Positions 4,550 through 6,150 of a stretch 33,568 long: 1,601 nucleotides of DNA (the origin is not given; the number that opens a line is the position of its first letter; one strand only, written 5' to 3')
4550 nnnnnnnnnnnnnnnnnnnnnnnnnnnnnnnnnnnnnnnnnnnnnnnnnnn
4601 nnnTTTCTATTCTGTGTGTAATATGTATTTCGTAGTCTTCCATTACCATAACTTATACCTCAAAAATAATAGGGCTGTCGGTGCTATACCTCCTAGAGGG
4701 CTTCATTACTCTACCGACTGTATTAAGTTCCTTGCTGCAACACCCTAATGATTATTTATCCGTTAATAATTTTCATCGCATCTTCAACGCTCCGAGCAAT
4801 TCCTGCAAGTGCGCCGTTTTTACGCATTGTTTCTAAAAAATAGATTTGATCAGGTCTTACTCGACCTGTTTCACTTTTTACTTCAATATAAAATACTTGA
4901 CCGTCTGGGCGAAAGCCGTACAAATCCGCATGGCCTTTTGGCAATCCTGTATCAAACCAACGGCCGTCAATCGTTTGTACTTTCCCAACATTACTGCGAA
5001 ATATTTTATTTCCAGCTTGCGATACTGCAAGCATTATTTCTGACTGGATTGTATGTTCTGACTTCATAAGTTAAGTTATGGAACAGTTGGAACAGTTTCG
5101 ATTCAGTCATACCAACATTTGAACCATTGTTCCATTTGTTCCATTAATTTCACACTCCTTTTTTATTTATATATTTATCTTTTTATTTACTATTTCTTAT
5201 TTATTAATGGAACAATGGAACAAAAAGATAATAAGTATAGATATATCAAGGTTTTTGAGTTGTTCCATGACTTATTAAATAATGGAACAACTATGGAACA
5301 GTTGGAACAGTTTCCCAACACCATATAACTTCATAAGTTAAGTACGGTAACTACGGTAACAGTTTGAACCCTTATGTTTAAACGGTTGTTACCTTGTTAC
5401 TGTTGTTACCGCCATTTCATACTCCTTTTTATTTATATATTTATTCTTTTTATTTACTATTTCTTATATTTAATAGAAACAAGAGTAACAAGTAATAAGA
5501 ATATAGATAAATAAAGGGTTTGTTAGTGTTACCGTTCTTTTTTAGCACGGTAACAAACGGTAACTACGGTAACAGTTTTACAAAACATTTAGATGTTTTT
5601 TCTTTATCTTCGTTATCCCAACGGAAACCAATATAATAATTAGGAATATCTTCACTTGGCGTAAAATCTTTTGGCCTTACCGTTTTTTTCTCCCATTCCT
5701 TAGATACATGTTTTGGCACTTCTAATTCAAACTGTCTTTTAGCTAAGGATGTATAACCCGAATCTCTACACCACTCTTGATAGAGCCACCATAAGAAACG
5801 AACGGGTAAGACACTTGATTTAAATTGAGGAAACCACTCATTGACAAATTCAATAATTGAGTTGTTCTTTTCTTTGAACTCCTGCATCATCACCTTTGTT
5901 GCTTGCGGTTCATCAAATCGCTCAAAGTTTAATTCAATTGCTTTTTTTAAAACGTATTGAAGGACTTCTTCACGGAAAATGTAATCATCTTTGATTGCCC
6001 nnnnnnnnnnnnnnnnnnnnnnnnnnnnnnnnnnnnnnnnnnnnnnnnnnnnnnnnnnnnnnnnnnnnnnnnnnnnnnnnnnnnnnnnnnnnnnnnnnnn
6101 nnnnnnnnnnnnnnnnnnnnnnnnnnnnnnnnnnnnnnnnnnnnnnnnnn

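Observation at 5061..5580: Tandemly duplicated origin with two different iteron specificities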

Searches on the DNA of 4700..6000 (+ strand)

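Call 6: search_dna_similar(query=window:4700-6000:+, collection=phages, mode=near, max_rows=30)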
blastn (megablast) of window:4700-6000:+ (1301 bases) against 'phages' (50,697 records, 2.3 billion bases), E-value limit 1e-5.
Records with a match: 15; places in all: 15; records where one place covers at least 80% of the query: 10.
Best place of each record, by identity: 95-99% 4; 90-95% 6; 80-90% 5.
By first word of the organism name: Lactococcus 9; Bacteriophage 6.
By host as written in the record: - 6; Lactococcus lactis 5; Lactococcus lactis SMQ-86 3; Lactococcus lactis subsp. cremoris TIFN7 1.
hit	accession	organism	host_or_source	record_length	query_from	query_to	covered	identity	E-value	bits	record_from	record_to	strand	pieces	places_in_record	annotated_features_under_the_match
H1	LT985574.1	Bacteriophage sp.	-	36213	1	1301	95%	94.5%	0e+0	1903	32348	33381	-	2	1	record has no annotation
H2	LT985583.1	Bacteriophage sp.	-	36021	1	1301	95%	94.5%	0e+0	1903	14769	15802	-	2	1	record has no annotation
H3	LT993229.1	Bacteriophage sp.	-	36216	1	1301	95%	94.5%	0e+0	1903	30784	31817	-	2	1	record has no annotation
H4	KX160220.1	Lactococcus phage Dub35A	Lactococcus lactis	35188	1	1301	95%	92.1%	0e+0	1743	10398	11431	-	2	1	DNA primase | VRR-NUC domain-containing protein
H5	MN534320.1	Lactococcus phage proPhi7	Lactococcus lactis subsp. cremoris TIFN7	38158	1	1301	93%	91.6%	0e+0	1671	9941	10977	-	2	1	putative primase (x2) | hypothetical protein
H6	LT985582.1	Bacteriophage sp.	-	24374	1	1301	93%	91.1%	0e+0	1636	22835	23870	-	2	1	record has no annotation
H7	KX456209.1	Lactococcus phage 56701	Lactococcus lactis SMQ-86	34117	1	1301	94%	89.1%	0e+0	1526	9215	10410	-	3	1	putative primase | hypothetical protein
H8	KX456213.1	Lactococcus phage 98201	Lactococcus lactis SMQ-86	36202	1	1301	94%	89.1%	0e+0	1526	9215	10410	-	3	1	putative primase | hypothetical protein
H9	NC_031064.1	Lactococcus phage 98201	Lactococcus lactis SMQ-86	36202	1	1301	94%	89.1%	0e+0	1526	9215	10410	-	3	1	DNA primase family protein | Holliday junction resolvase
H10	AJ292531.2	Lactococcus phage phi31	Lactococcus lactis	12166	13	1301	88%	88.8%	4e-138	1390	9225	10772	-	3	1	hypothetical protein (x2) | pri31: putative primase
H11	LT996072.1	Bacteriophage sp.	-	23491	404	1301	62%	88.0%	5e-152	947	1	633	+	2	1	record has no annotation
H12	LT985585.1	Bacteriophage sp.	-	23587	1028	1301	21%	96.7%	7e-126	457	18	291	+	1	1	record has no annotation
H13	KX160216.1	Lactococcus phage 98202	Lactococcus lactis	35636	1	121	9%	95.9%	2e-47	196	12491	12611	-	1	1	resistance protein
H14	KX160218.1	Lactococcus phage 98204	Lactococcus lactis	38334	1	121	9%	95.9%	2e-47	196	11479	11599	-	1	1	resistance protein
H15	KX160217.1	Lactococcus phage 98203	Lactococcus lactis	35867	1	121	9%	95.0%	7e-46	191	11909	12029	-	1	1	resistance protein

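Call 7: search_dna_similar(query=window:5061-5580:+, collection=phages, mode=distant, max_rows=40)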
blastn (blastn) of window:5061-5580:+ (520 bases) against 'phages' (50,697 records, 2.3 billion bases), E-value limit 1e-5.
Records with a match: 15; places in all: 15; records where one place covers at least 80% of the query: 3.
Best place of each record, by identity: >=99% 6; 95-99% 2; 60-80% 7.
By first word of the organism name: Lactococcus 6; Bacteriophage 5; Streptococcus 4.
By host as written in the record: - 5; Lactococcus lactis SMQ-86 3; Lactococcus lactis 2; Streptococcus salivarius 57.I 2; Streptococcus thermophilus 2; Lactococcus lactis subsp. cremoris TIFN7 1.
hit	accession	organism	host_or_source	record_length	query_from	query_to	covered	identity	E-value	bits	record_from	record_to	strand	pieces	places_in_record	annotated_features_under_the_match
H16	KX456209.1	Lactococcus phage 56701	Lactococcus lactis SMQ-86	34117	1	514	87%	78.4%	4e-59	339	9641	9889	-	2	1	hypothetical protein | putative primase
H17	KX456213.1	Lactococcus phage 98201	Lactococcus lactis SMQ-86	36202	1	514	87%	78.4%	4e-59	339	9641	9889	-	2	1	hypothetical protein | putative primase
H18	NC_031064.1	Lactococcus phage 98201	Lactococcus lactis SMQ-86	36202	1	514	87%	78.4%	4e-59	339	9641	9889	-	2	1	Holliday junction resolvase | DNA primase family protein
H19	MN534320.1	Lactococcus phage proPhi7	Lactococcus lactis subsp. cremoris TIFN7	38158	1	267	51%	99.6%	2e-132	478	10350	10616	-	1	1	putative primase (x2) | hypothetical protein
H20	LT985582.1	Bacteriophage sp.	-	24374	1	267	51%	99.3%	3e-130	470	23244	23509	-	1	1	record has no annotation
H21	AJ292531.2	Lactococcus phage phi31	Lactococcus lactis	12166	1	267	51%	98.5%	2e-127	461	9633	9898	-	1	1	pri31: putative primase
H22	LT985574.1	Bacteriophage sp.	-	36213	268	520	49%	100.0%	2e-126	457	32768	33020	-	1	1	record has no annotation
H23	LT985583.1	Bacteriophage sp.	-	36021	268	520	49%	100.0%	2e-126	457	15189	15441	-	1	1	record has no annotation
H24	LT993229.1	Bacteriophage sp.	-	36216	268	520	49%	100.0%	2e-126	457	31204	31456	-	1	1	record has no annotation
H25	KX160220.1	Lactococcus phage Dub35A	Lactococcus lactis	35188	268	520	49%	96.8%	1e-115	421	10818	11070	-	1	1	DNA primase | VRR-NUC domain-containing protein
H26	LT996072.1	Bacteriophage sp.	-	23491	43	267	43%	99.1%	2e-107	394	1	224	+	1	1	record has no annotation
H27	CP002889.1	Streptococcus phage YMC-2011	Streptococcus salivarius 57.I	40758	369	513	28%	74.8%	1e-9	71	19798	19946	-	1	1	putative primase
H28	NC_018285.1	Streptococcus phage YMC-2011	Streptococcus salivarius 57.I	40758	369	513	28%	74.8%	1e-9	71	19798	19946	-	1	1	DNA primase family protein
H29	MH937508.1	Streptococcus phage CHPC1156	Streptococcus thermophilus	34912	376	504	25%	71.9%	7e-6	58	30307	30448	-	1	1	DNA primase/helicase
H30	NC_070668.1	Streptococcus phage CHPC1156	Streptococcus thermophilus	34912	376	504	25%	71.9%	7e-6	58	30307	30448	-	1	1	DNA primase/helicase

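Call 8: get_annotated_region(hit=H10, flank=3000)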
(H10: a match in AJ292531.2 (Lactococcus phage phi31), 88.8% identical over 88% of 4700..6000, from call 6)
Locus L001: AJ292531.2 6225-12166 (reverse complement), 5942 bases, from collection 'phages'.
description: Lactococcus bacteriophage phi31 hol31, lys31, cI, cro, ant31, hel31 and pri31 genes and ORF1-14.
organism: Lactococcus phage phi31 (NCBI taxid 46654)
taxonomy: Viruses; Duplodnaviria; Heunggongvirae; Uroviricota; Caudoviricetes
host: Lactococcus lactis; source: -; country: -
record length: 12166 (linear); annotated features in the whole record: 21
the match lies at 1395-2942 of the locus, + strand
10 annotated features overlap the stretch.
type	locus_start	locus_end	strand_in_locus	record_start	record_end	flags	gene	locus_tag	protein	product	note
CDS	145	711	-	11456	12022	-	-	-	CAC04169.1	hypothetical protein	ORF14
CDS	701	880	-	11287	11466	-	-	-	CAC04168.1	hypothetical protein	ORF13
CDS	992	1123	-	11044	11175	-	-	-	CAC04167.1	hypothetical protein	ORF12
CDS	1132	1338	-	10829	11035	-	-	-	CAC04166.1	hypothetical protein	ORF11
CDS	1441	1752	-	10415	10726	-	-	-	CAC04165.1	hypothetical protein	ORF10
CDS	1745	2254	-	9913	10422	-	-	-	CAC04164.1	hypothetical protein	ORF9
CDS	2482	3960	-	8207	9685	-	pri31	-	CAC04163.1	putative primase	-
CDS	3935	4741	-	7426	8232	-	-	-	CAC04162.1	hypothetical protein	ORF8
CDS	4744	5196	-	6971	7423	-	-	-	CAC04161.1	hypothetical protein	ORF7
CDS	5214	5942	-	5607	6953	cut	hel31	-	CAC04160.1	putative helicase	-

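Call 9: get_annotated_region(hit=H4, flank=3000)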
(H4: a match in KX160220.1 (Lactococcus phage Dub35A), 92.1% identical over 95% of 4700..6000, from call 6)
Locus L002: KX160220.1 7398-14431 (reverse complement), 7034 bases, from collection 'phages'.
description: Lactococcus phage Dub35A, complete genome.
organism: Lactococcus phage Dub35A (NCBI taxid 1868862)
taxonomy: Viruses; Duplodnaviria; Heunggongvirae; Uroviricota; Caudoviricetes
host: Lactococcus lactis; source: -; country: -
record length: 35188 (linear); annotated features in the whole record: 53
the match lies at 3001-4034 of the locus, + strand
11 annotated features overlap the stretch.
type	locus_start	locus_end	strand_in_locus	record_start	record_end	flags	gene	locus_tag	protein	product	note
CDS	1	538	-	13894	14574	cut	-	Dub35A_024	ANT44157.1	hypothetical protein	-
CDS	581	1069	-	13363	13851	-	-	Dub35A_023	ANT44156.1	hypothetical protein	-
CDS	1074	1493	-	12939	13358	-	-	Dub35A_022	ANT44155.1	aminotransferase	-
CDS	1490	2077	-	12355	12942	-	-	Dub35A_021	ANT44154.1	hypothetical protein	-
CDS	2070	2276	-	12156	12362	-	-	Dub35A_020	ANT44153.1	hypothetical protein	-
CDS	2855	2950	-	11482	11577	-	-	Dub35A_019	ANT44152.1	hypothetical protein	-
CDS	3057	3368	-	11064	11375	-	-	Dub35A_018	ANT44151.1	VRR-NUC domain-containing protein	-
CDS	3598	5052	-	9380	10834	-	-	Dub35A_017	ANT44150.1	DNA primase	-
CDS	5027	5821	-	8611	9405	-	-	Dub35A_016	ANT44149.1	bifunctional DNA primase/polymerase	bifunctional DNA primase/polymerase, N-terminal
CDS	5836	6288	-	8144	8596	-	-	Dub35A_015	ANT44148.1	hypothetical protein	-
CDS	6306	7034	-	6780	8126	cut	-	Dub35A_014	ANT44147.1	DEAD/DEAH box helicase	-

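Call 10: get_annotated_region(hit=H9, flank=3000)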
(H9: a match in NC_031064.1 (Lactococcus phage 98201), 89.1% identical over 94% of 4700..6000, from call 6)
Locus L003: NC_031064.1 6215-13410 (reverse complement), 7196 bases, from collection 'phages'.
description: Lactococcus phage 98201, complete genome.
organism: Lactococcus phage 98201 (NCBI taxid 1871690)
taxonomy: Viruses; Duplodnaviria; Heunggongvirae; Uroviricota; Caudoviricetes
host: Lactococcus lactis SMQ-86; source: dairy whey; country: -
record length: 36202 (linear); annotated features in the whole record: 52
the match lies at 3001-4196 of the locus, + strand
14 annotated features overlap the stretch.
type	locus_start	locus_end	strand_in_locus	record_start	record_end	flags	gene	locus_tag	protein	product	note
CDS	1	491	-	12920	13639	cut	-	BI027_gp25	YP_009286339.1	DNA methyltransferase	-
CDS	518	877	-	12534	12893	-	-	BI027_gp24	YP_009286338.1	hypothetical protein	-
CDS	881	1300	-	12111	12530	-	-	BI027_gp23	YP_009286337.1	dUTPase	-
CDS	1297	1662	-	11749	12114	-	-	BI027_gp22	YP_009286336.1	DUF1642 domain-containing protein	-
CDS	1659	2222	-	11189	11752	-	-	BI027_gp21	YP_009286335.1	DUF1642 domain-containing protein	-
CDS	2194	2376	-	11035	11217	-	-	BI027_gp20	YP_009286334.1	excisionase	-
CDS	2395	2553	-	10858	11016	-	-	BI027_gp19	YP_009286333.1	hypothetical protein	-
CDS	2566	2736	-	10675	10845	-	-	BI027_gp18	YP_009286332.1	hypothetical protein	-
CDS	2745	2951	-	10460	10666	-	-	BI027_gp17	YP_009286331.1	dUTPase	-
CDS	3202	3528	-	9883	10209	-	-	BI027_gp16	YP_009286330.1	Holliday junction resolvase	-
CDS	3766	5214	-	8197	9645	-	-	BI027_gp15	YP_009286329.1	DNA primase family protein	-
CDS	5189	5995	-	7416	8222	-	-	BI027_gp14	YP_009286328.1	DNA polymerase/primase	-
CDS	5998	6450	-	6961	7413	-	-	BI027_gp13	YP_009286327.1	single strand DNA binding protein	-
CDS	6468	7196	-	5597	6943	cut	-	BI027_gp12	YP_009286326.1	DEAD/DEAH box helicase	-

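Call 11: get_annotated_region(hit=H1, flank=3000)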
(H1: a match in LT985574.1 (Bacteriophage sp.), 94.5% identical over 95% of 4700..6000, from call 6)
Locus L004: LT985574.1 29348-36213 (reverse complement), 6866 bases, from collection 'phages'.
description: unidentified phage genome assembly, complete genome: monopartite.
organism: Bacteriophage sp. (NCBI taxid 38018)
taxonomy: Viruses
host: -; source: -; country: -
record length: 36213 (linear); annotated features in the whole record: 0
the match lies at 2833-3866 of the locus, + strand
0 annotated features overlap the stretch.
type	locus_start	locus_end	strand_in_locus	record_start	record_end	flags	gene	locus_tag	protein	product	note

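Call 12: get_annotated_region(hit=H5, flank=3000)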
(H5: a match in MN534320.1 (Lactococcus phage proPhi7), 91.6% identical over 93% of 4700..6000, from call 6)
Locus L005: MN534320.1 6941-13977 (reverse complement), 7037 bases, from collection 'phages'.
description: Lactococcus phage proPhi7, complete genome.
organism: Lactococcus phage proPhi7 (NCBI taxid 2656514)
taxonomy: Viruses; Duplodnaviria; Heunggongvirae; Uroviricota; Caudoviricetes
host: Lactococcus lactis subsp. cremoris TIFN7; source: Ur dairy starter culture; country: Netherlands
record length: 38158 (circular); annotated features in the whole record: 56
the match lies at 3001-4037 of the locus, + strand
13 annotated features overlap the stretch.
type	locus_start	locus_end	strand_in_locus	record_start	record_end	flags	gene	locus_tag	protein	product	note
CDS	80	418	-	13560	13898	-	-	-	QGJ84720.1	hypothetical protein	ORF24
CDS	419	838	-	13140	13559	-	-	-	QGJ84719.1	aminotransferase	ORF23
CDS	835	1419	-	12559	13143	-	-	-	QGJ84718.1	amidotransferase subunit D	ORF22; L-asparaginase/archaeal Glu-tRNAGln amidotransferase subunit D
CDS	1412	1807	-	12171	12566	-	-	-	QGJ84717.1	hypothetical protein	ORF21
CDS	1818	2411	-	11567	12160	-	-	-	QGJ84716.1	hypothetical protein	ORF20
CDS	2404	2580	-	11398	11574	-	-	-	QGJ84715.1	hypothetical protein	ORF19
CDS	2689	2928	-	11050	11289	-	-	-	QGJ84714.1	hypothetical protein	ORF18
CDS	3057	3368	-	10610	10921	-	-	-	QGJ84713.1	hypothetical protein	ORF17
CDS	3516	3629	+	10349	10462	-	-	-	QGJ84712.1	putative primase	ORF16; C terminus putative primase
CDS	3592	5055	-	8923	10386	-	-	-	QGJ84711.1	putative primase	ORF15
CDS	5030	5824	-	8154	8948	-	-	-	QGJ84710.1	bifunctional DNA primase/polymerase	ORF14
CDS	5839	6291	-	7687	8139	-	-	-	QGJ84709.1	hypothetical protein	ORF13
CDS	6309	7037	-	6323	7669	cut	-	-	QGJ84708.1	hypothetical protein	ORF12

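Call 13: get_annotated_region(hit=H6, flank=3000)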
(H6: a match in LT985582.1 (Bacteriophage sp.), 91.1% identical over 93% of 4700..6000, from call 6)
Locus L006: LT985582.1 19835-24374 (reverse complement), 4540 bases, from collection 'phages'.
description: unidentified phage genome assembly, complete genome: monopartite.
organism: Bacteriophage sp. (NCBI taxid 38018)
taxonomy: Viruses
host: -; source: -; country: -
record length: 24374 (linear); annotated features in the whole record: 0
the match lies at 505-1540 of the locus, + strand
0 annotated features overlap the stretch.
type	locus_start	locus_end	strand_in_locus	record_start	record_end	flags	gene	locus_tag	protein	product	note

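Call 71: search_dna_similar(query=window:5061-5580:+, collection=plasmids, mode=distant, max_rows=10)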
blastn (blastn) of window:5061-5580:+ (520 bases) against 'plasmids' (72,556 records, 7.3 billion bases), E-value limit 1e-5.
No match.

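Call 72: search_rna_families(source=window, start=4900, end=5750, threshold=evalue, max_evalue=1)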
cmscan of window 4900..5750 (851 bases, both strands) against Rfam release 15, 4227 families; matches with E-value up to 1: 3.
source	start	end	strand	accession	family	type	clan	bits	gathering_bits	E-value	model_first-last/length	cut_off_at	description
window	5076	5146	+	RF03174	mir-4803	Gene; miRNA;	-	33.4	90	0.00024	1-74/74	no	mir-4803 microRNA precursor family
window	5070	5157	+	RF00834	mir-268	Gene; miRNA;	-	22.6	47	0.19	1-89/89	no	mir-268 microRNA precursor family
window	5067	5156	+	RF04170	MIR7723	Gene; miRNA;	-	18.6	200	0.49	1-235/235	no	MIR7723 microRNA precursor family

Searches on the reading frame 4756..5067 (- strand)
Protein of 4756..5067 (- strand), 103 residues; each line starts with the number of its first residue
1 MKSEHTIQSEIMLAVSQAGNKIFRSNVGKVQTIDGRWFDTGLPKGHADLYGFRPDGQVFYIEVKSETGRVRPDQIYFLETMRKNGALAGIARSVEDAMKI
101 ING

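Call 39: search_protein_families(library=pfam, proteins=[window:4756-5067:-], max_evalue=0.01)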
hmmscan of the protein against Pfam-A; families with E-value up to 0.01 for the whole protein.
window:4756-5067:- (103 aa): 1 family
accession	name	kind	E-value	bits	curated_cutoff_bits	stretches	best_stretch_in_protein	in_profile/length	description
PF08774.17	VRR_NUC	-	2.2e-07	31.3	23.8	1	36-94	48-115/116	VRR-NUC domain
